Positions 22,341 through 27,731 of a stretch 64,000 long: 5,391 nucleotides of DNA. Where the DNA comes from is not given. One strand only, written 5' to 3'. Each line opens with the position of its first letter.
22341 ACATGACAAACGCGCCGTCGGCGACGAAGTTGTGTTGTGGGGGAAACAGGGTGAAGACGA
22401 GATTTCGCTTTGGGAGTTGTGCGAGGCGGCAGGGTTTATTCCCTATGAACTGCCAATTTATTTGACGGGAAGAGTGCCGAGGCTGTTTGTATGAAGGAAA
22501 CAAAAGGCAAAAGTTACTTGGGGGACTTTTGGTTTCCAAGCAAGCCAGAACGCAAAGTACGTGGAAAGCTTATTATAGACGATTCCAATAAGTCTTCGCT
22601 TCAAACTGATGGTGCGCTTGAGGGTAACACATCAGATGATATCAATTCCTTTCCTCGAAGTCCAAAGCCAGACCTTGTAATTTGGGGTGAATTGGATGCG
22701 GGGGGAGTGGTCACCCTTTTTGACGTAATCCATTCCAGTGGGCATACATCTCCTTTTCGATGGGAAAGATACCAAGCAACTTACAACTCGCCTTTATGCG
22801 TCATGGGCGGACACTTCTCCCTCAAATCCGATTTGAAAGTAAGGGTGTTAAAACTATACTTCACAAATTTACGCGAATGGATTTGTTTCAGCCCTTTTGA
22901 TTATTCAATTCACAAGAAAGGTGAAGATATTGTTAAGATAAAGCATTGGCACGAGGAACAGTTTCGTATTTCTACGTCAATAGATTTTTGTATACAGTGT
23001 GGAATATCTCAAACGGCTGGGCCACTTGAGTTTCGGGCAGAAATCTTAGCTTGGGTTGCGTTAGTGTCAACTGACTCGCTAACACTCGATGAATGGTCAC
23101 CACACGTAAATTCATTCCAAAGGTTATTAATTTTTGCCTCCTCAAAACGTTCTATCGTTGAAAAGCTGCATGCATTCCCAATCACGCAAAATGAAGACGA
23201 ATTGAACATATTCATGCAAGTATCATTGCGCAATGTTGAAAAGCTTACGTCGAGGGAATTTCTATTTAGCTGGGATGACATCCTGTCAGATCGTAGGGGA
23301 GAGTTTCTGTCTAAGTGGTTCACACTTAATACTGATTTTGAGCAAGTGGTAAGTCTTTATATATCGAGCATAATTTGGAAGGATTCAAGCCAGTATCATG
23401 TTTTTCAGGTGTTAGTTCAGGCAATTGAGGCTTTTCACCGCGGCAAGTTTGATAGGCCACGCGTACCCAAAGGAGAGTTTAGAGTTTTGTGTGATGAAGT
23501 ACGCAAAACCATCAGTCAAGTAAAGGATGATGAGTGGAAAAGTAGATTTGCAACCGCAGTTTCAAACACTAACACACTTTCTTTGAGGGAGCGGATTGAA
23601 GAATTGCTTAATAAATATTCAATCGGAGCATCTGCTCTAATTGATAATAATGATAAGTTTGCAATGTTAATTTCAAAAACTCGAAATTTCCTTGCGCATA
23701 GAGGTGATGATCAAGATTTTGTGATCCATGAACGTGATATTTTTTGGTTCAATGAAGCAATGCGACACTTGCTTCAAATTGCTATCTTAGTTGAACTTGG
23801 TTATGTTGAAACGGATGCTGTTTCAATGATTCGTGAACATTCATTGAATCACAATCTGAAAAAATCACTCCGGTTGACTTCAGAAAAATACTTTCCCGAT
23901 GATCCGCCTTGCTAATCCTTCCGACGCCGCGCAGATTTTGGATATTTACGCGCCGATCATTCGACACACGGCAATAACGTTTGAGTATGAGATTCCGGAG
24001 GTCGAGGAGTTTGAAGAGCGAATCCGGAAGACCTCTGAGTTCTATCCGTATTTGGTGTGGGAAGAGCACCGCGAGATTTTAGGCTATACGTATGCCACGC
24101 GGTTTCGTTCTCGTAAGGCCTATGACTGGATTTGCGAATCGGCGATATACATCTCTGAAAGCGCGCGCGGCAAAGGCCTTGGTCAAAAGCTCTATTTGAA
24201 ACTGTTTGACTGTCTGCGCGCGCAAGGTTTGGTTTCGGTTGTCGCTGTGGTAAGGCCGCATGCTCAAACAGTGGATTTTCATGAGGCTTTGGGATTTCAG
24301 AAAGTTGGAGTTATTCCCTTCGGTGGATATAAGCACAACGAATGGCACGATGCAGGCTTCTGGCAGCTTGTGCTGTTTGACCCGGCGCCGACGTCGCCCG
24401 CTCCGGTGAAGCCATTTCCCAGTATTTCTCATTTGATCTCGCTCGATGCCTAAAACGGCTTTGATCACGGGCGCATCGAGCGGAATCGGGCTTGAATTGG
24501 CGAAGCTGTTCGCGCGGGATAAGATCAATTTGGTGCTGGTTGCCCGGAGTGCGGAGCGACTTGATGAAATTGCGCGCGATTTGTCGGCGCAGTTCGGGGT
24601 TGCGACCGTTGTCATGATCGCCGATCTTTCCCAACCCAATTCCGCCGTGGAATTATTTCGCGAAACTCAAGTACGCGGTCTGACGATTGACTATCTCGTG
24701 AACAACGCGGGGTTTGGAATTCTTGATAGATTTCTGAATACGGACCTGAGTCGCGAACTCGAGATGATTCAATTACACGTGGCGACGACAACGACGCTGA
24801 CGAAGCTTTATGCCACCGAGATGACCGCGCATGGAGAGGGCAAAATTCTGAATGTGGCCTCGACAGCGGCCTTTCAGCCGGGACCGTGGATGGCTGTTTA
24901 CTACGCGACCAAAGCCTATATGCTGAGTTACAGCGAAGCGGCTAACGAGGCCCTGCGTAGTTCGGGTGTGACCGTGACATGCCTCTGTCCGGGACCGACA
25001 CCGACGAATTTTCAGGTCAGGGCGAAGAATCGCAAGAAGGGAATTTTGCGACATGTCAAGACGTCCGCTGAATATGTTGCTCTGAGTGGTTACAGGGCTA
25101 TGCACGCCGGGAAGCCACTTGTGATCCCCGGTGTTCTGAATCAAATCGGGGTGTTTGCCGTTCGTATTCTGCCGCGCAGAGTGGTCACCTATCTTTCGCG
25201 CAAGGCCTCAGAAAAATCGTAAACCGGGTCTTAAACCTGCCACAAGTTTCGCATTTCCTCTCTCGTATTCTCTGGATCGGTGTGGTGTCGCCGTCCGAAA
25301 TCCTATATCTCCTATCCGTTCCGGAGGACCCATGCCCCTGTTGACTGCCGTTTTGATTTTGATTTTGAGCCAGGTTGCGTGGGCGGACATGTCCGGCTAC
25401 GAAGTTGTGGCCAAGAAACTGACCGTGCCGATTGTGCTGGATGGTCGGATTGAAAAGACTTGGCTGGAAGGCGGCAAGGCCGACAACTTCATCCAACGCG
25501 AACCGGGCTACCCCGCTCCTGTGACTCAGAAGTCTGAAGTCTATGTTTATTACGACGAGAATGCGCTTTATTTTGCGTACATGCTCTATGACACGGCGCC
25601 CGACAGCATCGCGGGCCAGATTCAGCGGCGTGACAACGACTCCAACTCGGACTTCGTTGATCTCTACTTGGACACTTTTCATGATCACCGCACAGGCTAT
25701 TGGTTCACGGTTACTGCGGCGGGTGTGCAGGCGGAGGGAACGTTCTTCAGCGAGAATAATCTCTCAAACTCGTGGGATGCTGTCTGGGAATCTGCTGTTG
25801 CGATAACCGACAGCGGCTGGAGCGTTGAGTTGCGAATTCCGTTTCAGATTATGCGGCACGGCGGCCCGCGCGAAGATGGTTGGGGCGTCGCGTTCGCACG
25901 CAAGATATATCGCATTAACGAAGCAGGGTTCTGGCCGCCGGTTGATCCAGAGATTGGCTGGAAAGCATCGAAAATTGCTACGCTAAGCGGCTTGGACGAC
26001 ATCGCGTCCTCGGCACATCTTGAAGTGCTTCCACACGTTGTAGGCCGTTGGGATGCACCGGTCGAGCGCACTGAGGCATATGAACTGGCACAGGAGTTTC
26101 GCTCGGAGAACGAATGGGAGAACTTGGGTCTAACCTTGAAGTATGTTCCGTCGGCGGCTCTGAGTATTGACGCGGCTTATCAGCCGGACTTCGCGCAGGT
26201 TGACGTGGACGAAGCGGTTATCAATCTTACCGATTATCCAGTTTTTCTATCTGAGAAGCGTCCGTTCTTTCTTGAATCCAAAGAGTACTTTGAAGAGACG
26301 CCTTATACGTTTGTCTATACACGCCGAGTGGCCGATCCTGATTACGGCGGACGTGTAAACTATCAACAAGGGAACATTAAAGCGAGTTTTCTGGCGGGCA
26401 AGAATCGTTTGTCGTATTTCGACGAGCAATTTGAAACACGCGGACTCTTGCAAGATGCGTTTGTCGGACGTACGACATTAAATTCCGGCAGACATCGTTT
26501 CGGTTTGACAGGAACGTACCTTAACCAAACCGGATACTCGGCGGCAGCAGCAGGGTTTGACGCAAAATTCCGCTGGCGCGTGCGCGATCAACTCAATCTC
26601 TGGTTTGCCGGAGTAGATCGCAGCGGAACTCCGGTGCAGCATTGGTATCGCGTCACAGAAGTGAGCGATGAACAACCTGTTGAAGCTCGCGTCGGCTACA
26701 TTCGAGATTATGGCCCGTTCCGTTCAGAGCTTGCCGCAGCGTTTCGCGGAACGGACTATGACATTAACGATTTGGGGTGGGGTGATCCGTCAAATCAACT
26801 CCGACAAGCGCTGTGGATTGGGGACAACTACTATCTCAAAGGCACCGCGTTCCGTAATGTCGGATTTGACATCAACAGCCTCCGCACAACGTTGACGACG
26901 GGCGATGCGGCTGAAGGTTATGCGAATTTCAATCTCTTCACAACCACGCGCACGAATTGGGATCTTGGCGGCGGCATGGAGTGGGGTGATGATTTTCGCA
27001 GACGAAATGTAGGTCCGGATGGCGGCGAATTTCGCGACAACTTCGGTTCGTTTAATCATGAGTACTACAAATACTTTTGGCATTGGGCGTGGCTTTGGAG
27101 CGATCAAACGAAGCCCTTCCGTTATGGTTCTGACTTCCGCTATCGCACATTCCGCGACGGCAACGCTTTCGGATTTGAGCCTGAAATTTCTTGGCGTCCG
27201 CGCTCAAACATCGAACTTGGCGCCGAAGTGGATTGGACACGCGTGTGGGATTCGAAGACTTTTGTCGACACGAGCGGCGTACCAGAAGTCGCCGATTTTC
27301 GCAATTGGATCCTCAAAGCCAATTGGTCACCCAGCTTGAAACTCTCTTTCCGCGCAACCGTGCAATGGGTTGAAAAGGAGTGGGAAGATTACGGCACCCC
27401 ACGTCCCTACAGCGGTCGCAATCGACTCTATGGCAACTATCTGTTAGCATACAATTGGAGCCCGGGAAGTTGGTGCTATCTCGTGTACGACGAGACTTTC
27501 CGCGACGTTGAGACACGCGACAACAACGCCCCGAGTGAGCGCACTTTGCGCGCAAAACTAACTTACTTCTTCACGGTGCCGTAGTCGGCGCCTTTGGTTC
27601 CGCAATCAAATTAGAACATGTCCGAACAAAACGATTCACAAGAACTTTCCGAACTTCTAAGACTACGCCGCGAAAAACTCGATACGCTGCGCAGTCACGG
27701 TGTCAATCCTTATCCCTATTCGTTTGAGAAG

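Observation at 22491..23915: ApeA-like HEPN gene inserted between alr and a GNAT gene, overlapping both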

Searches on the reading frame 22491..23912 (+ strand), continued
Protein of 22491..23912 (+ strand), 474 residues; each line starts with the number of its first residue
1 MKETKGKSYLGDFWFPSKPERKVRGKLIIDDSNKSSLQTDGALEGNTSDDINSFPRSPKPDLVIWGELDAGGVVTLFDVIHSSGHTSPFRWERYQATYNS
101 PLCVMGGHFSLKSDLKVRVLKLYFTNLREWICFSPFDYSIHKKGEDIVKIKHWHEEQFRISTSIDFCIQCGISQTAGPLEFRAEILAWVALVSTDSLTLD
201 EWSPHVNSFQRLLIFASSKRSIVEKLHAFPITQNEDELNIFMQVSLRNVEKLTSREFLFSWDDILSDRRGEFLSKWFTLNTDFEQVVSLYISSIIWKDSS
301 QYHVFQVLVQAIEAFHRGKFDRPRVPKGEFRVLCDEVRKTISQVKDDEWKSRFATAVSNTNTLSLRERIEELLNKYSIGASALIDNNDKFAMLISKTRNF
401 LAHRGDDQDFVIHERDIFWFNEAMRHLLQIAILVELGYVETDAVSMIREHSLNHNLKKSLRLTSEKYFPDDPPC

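Call 83: find_encoding_contigs(protein=P0019, flank=5000, max_places=1)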
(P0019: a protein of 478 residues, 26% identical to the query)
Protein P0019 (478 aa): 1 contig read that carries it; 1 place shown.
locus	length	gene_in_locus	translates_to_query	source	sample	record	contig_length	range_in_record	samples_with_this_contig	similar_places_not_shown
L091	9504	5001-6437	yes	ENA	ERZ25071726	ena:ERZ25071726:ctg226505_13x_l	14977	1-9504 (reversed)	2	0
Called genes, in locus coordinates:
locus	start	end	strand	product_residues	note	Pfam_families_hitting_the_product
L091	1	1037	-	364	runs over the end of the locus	PF04228:Zn_peptidase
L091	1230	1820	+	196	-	-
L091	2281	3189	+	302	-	PF09939:DUF2171, PF09557:DUF2382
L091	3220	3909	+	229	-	-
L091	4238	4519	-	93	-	-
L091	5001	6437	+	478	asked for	PF18862:ApeA_NTD1, PF18739:HEPN_Apea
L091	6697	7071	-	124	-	PF02452:PemK_toxin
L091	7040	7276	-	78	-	-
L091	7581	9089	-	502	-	PF02789:Peptidase_M17_N, PF00883:Peptidase_M17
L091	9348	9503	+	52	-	?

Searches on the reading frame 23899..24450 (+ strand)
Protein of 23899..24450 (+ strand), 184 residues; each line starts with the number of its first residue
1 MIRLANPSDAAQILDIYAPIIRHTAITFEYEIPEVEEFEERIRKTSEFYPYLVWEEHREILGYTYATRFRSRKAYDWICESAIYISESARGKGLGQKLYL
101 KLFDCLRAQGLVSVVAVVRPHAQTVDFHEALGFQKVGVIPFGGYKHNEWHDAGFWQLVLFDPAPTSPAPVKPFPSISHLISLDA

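Call 3: search_protein_families(library=pfam, proteins=[window:23899-24450:+], max_evalue=1)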
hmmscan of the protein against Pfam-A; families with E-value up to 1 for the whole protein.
window:23899-24450:+ (184 aa): 7 families
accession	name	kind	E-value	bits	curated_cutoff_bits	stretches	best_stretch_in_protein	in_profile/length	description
PF13420.13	Acetyltransf_4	-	7.8e-19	68.7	24.3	1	2-151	1-152/155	Acetyltransferase (GNAT) domain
PF00583.31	Acetyltransf_1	-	1.6e-12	48.1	20.7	1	28-133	14-116/116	Acetyltransferase (GNAT) family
PF13508.13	Acetyltransf_7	-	6.3e-08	33.3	27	1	51-135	5-84/84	Acetyltransferase (GNAT) domain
PF13673.13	Acetyltransf_10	-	1.1e-07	32.4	23.6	1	27-137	12-111/128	Acetyltransferase (GNAT) domain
PF08445.16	FR47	-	6.8e-05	23.2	22.1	1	81-136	25-80/86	FR47-like protein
PF13302.13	Acetyltransf_3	-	0.002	19.3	25.4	1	2-133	4-137/138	Acetyltransferase (GNAT) domain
PF14542.12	Acetyltransf_CG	-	0.015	15.9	30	1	83-111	30-58/80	GCN5-related N-acetyl-transferase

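Call 5: search_protein_families(library=ncbifam, proteins=[window:23899-24450:+], max_evalue=1)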
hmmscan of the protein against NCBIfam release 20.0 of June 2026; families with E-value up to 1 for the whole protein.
window:23899-24450:+ (184 aa): 13 families
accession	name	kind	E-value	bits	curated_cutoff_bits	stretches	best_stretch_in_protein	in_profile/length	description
NF040504.1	resist_ArsN1b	equivalog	8.4e-53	178.4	210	1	2-158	1-158/159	arsinothricin resistance N-acetyltransferase ArsN1 family B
NF040502.1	PPT_acetyltrans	equivalog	3.7e-41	140.8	300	1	2-174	10-181/183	phosphinothricin N-acetyltransferase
NF040503.1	resist_ArsN1a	equivalog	2.8e-25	88.9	170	1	2-151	1-151/159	arsinothricin resistance N-acetyltransferase ArsN1 family A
NF002959.0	PRK03624.1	equivalog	0.00068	19.4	124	1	85-142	80-138/147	GNAT family acetyltransferase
TIGR01575.1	rimI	equivalog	0.001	19.2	86.4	1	46-140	29-119/132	ribosomal protein S18-alanine N-acetyltransferase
TIGR03585.1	PseH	equivalog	0.025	14.7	93.1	1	50-139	52-139/156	UDP-4-amino-4,6-dideoxy-N-acetyl-beta-L-altrosamine N-acetyltransferase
TIGR03448.1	mycothiol_MshD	equivalog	0.026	13.8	163.1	1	57-136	209-288/294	mycothiol synthase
NF049894.1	CG3035_N_ac_Glu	equivalog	0.069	12.3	280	1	73-134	228-290/300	N-acetylglutamate synthase, CG3035 family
NF007644.0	PRK10314.1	equivalog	0.084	12.7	171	1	63-136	60-132/153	GNAT family N-acetyltransferase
NF005840.0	PRK07757.1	equivalog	0.086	12.8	154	1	81-136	70-121/153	N-acetyltransferase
NF007025.1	PRK09491.1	equivalog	0.095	12.7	173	1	83-138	68-124/145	ribosomal protein S18-alanine N-acetyltransferase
NF040501.1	resist_ArsN2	equivalog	0.18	11.4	125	1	83-136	54-104/133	arsenic resistance N-acetyltransferase ArsN2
NF011520.0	PRK14959.1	equivalog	0.26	9.7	798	1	88-120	236-270/624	DNA polymerase III subunits gamma and tau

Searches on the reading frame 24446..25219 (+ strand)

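Call 73: search_protein_families(library=pfam, proteins=[window:24446-25219:+], max_evalue=0.001)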
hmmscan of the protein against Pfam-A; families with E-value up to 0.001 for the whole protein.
window:24446-25219:+ (258 aa): 4 families
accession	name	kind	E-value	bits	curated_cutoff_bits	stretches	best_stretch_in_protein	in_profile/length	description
PF00106.31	adh_short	-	5.6e-40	137.3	26.6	1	3-193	1-190/195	short chain dehydrogenase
PF13561.12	adh_short_C2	-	3.8e-26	92.6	27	1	9-198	1-189/236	Enoyl-(Acyl carrier protein) reductase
PF08659.16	KR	-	8e-09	36.1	22.6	1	4-176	2-169/180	KR domain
PF13460.12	NAD_binding_10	-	6.3e-07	29.9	27.2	1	9-185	1-146/184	NAD(P)H-binding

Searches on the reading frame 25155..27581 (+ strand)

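Call 73: search_protein_families(library=pfam, proteins=[window:25155-27581:+], max_evalue=0.001)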
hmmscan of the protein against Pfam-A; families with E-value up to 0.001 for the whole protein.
window:25155-27581:+ (809 aa): 2 families
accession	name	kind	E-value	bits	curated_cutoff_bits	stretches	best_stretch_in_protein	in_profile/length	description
PF19313.5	DUF5916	-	2.7e-23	83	22.6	2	318-394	22-96/572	Domain of unknown function (DUF5916)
PF06452.16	CBM9_1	-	0.00024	21.5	23.4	1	96-251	2-148/185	Carbohydrate family 9 binding domain-like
